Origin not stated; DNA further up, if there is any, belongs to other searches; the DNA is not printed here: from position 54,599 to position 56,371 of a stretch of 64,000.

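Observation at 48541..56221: Three-part biotin carboxylase with a 5S (2-oxoacid-type) carboxyltransferase wired to a Cys-less thiolase/DUF35/crotonase operon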

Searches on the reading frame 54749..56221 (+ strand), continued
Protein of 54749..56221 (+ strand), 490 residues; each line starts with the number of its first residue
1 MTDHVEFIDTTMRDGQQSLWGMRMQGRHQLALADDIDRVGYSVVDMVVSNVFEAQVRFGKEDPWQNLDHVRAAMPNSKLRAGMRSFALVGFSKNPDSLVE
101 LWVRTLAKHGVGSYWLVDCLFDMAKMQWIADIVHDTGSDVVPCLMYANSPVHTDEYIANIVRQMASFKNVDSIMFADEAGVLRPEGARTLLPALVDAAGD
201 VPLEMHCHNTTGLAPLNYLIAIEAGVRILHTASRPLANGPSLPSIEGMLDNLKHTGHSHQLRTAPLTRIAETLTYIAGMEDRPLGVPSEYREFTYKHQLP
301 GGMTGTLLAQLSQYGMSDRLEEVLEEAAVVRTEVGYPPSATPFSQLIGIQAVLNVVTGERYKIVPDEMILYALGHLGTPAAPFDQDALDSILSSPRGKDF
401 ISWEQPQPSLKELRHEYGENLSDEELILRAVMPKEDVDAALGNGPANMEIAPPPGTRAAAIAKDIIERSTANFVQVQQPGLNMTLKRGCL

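Call 59: get_annotated_region(hit=H8, flank=7000)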
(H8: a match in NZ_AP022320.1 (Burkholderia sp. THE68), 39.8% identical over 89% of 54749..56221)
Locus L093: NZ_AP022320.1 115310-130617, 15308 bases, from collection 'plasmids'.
description: Burkholderia sp. THE68 plasmid BTHE68_p2, complete sequence
organism: Burkholderia sp. THE68 (NCBI taxid 758782)
taxonomy: Bacteria; Pseudomonadota; Betaproteobacteria; Burkholderiales; Burkholderiaceae; Burkholderia; Burkholderia sp. THE68
host: -; source: Togo hemipterus; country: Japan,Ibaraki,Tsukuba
typing (MOB-suite, as given by PLSDB): conjugative; relaxase MOBF; mating-pair formation MPF_T
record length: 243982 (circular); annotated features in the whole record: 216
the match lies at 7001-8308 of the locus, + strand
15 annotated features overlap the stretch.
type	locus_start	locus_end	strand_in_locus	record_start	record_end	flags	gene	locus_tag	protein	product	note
CDS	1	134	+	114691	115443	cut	-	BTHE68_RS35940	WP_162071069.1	GntR family transcriptional regulator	-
CDS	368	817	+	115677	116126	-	-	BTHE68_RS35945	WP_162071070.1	MerR family transcriptional regulator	GO:0006355 - regulation of DNA-templated transcription [Evidence IEA]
CDS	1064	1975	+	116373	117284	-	-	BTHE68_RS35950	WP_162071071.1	acetoacetate decarboxylase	-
CDS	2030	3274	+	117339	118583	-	-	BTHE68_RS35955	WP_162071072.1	saccharopine dehydrogenase NADP-binding domain-containing protein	-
CDS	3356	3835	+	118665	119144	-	-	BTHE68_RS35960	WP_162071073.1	MerR family transcriptional regulator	GO:0006355 - regulation of DNA-templated transcription [Evidence IEA]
CDS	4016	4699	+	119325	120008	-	-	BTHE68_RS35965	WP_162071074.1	type 1 glutamine amidotransferase domain-containing protein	-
CDS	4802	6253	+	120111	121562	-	-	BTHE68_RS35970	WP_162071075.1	coniferyl aldehyde dehydrogenase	GO:0006081 - cellular aldehyde metabolic process [Evidence IEA]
CDS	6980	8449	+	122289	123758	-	-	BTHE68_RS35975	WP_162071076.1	pyruvate carboxylase subunit B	-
CDS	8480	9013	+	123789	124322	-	accB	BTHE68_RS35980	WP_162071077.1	acetyl-CoA carboxylase biotin carboxyl carrier protein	GO:0006633 - fatty acid biosynthetic process [Evidence IEA]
CDS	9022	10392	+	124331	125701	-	accC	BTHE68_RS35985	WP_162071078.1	acetyl-CoA carboxylase biotin carboxylase subunit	GO:0006633 - fatty acid biosynthetic process [Evidence IEA]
CDS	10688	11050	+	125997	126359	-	-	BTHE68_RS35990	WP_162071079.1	DUF485 domain-containing protein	-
CDS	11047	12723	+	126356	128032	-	-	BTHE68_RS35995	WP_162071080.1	cation acetate symporter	GO:0006847 - plasma membrane acetate transport [Evidence IEA]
CDS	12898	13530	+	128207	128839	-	-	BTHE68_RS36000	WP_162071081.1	carbonic anhydrase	-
CDS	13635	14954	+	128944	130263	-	-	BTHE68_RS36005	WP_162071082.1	adenosylmethionine--8-amino-7-oxononanoate transaminase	GO:0009102 - biotin biosynthetic process [Evidence IEA]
CDS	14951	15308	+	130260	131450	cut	bioF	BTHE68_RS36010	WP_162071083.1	8-amino-7-oxononanoate synthase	GO:0009102 - biotin biosynthetic process [Evidence IEA]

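Call 60: get_annotated_region(hit=H12, flank=7000)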
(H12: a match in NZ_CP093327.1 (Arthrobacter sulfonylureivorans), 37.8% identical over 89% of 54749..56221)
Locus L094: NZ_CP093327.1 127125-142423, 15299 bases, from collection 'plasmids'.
description: Arthrobacter sulfonylureivorans strain S4-C24 plasmid p1, complete sequence
organism: Arthrobacter sulfonylureivorans (NCBI taxid 2486855)
taxonomy: Bacteria; Actinomycetota; Actinomycetes; Micrococcales; Micrococcaceae; Arthrobacter; Arthrobacter sulfonylureivorans
host: -; source: whole organism,grassland soil; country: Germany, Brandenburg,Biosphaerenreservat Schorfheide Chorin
typing (MOB-suite, as given by PLSDB): conjugative; relaxase MOBP; mating-pair formation MPF_T
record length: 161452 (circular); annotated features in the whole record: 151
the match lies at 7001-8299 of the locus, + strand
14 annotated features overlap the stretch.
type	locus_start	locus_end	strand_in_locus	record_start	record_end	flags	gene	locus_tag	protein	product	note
CDS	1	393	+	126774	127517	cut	-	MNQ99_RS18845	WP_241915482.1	SDR family NAD(P)-dependent oxidoreductase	-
CDS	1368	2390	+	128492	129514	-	-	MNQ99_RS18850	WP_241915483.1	NADPH:quinone reductase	-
CDS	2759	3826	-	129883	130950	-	-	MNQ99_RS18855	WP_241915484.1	M20/M25/M40 family metallo-hydrolase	-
CDS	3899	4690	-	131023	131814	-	-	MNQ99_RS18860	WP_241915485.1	SDR family oxidoreductase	-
CDS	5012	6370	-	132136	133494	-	-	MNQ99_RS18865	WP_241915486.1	MFS transporter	GO:0055085 - transmembrane transport [Evidence IEA]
CDS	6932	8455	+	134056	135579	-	-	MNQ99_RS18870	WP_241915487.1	pyruvate carboxylase subunit B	-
CDS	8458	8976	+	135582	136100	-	accB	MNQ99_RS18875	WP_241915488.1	acetyl-CoA carboxylase biotin carboxyl carrier protein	GO:0006633 - fatty acid biosynthetic process [Evidence IEA]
CDS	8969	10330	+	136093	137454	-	accC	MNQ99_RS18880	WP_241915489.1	acetyl-CoA carboxylase biotin carboxylase subunit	GO:0006633 - fatty acid biosynthetic process [Evidence IEA]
CDS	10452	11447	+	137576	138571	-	-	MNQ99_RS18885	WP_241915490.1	LacI family DNA-binding transcriptional regulator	GO:0006351 - DNA-templated transcription [Evidence IEA]; GO:0045892 - negative regulation of DNA-templated ...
CDS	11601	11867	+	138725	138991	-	-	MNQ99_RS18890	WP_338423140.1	hypothetical protein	-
CDS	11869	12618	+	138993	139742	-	-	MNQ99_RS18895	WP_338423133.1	ABC transporter ATP-binding protein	-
CDS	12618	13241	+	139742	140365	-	-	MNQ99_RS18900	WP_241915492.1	energy-coupling factor transporter transmembrane component T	GO:0055085 - transmembrane transport [Evidence IEA]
CDS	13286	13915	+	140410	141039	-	-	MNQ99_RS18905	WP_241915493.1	biotin transporter BioY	-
CDS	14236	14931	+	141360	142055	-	-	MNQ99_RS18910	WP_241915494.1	maleylpyruvate isomerase family mycothiol-dependent enzyme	-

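Call 69: predict_structure(alignment_id=A2)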
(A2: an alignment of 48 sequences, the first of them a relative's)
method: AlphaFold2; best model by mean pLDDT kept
length: 490 residues; sequences in the alignment: 48
mean_pLDDT: 88.7   pTM: 0.87
mean pLDDT of the five models: 88.7, 87.6, 87.4, 87.3, 87.1
residues with pLDDT >= 90: 330; 70-90: 108; 50-70: 46; < 50: 6
segments of 3 or more residues with pLDDT < 50: none
pLDDT, mean of each block of 10 residues (from residue 1): 86 76 86 95 92 91 95 96 81 87 97 92 92 97 94 94 96 95 96 98 94 94 97 79 92 96 95 88 73 91 84 91 96 90 85 93 92 88 96 92 90 94 96 94 82 66 64 61 59
secondary structure, 60 per line:
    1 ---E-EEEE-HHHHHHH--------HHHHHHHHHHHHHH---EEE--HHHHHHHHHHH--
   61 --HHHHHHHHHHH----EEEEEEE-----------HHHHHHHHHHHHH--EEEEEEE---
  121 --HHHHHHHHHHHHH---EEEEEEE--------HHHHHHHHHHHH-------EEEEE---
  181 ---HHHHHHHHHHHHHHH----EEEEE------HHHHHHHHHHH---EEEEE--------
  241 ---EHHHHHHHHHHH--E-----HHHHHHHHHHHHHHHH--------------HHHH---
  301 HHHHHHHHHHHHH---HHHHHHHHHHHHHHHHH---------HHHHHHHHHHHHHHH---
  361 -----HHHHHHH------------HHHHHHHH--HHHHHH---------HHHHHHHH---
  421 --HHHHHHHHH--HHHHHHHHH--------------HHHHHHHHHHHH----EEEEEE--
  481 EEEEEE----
elements in order: E6-9 H11-17 H26-39 E43-45 H48-58 H63-73 E78-84 H96-108 E111-117 H123-135 E139-145 H154-165 E173-177 H184-198 E203-207 H214-224 E228-232 H245-255 H264-279 H294-297 H301-313 H317-333 H343-357 H366-372 H385-392 H395-400 H410-417 H423-431 H434-442 H457-468 E473-478 E481-486

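Call 70: search_protein_representatives(protein=window:54749-56221:+)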
Query: 490 residues. Proteins with E-value up to 0.001 (for the whole library): 3764; up to 1e-10: 1690; up to 1e-30: 383. The best 150 are listed.
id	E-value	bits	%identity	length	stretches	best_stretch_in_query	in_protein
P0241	2.6e-152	524.7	49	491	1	4-487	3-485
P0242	8.4e-150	516.4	50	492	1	1-487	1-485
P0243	1.5e-143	495.8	50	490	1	4-447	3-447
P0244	1.1e-138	479.8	48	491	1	4-468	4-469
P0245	1.7e-137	475.9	47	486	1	4-487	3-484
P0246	8.1e-123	427.4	44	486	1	4-454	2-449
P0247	1.1e-112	394.0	46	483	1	2-440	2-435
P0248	3.9e-112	392.2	41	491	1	4-485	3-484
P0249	3.7e-110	385.7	55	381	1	128-448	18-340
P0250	2.5e-105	369.8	42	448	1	4-441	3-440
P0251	5.9e-104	365.2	43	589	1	4-434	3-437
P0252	9.1e-98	344.8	38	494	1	1-487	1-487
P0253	1.2e-97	344.4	39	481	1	4-485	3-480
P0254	1.8e-93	330.7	39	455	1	4-449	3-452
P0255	2.6e-93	330.1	48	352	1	150-487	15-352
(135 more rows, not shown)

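Call 74: fold_search(model_id=the predicted structure, library=pdb)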
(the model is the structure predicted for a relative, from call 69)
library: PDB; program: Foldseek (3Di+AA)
matches with E <= 10: 1753; with E <= 0.001: 475
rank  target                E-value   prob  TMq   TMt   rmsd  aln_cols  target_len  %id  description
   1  5ks8_D                7.6e-33  1.00  0.82  0.70   9.9       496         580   29  Crystal structure of two-subunit pyruvate carboxylase from Methylobacillus flagellatus (released 2016-10-19)
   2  1rqb                  1.1e-31  1.00  0.80  0.83   4.0       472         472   29  Propionibacterium shermanii transcarboxylase 5S subunit (released 2004-09-07)
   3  1rqh                  1.2e-31  1.00  0.80  0.83   4.0       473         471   28  Propionibacterium shermanii transcarboxylase 5S subunit bound to pyruvic acid (released 2004-09-07)
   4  5ks8_C                2.9e-31  1.00  0.79  0.65   9.0       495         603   29  Crystal structure of two-subunit pyruvate carboxylase from Methylobacillus flagellatus (released 2016-10-19)
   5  2nx9_B                5.0e-31  1.00  0.76  0.82   4.5       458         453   30  Crystal structure of the carboxyltransferase domain of the oxaloacetate decarboxylase Na+ pump from Vibrio cholerae (released 2006-12-26)
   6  2nx9_A                6.8e-31  1.00  0.78  0.84   4.1       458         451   30  Crystal structure of the carboxyltransferase domain of the oxaloacetate decarboxylase Na+ pump from Vibrio cholerae (released 2006-12-26)
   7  1u5j                  9.3e-31  1.00  0.78  0.81   4.6       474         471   29  Propionibacterium shermanii transcarboxylase 5S subunit, Met186Ile (released 2004-09-07)
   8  5vz0_B                2.0e-30  1.00  0.81  0.36   3.2       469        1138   23  Crystal structure of Lactococcus lactis pyruvate carboxylase G746A mutant in complex with cyclic-di-AMP (released 2017-08-16)
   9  1s3h                  2.1e-30  1.00  0.79  0.82   4.0       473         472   28  Propionibacterium shermanii transcarboxylase 5S subunit A59T (released 2004-09-07)
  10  5vz0_C                4.1e-30  1.00  0.83  0.40   4.9       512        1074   23  Crystal structure of Lactococcus lactis pyruvate carboxylase G746A mutant in complex with cyclic-di-AMP (released 2017-08-16)
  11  5vz0_D                4.3e-30  1.00  0.84  0.38   4.5       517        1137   22  Crystal structure of Lactococcus lactis pyruvate carboxylase G746A mutant in complex with cyclic-di-AMP (released 2017-08-16)
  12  5vyz_D                5.0e-30  1.00  0.80  0.36   3.0       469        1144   23  Crystal structure of Lactococcus lactis pyruvate carboxylase in complex with cyclic-di-AMP (released 2017-08-16)
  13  5vz0_A                5.3e-30  1.00  0.84  0.38   4.3       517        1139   22  Crystal structure of Lactococcus lactis pyruvate carboxylase G746A mutant in complex with cyclic-di-AMP (released 2017-08-16)
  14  5vyz_C                5.9e-30  1.00  0.83  0.39   4.6       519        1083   22  Crystal structure of Lactococcus lactis pyruvate carboxylase in complex with cyclic-di-AMP (released 2017-08-16)
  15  5vyz_B                2.0e-29  1.00  0.80  0.36   3.6       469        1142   23  Crystal structure of Lactococcus lactis pyruvate carboxylase in complex with cyclic-di-AMP (released 2017-08-16)
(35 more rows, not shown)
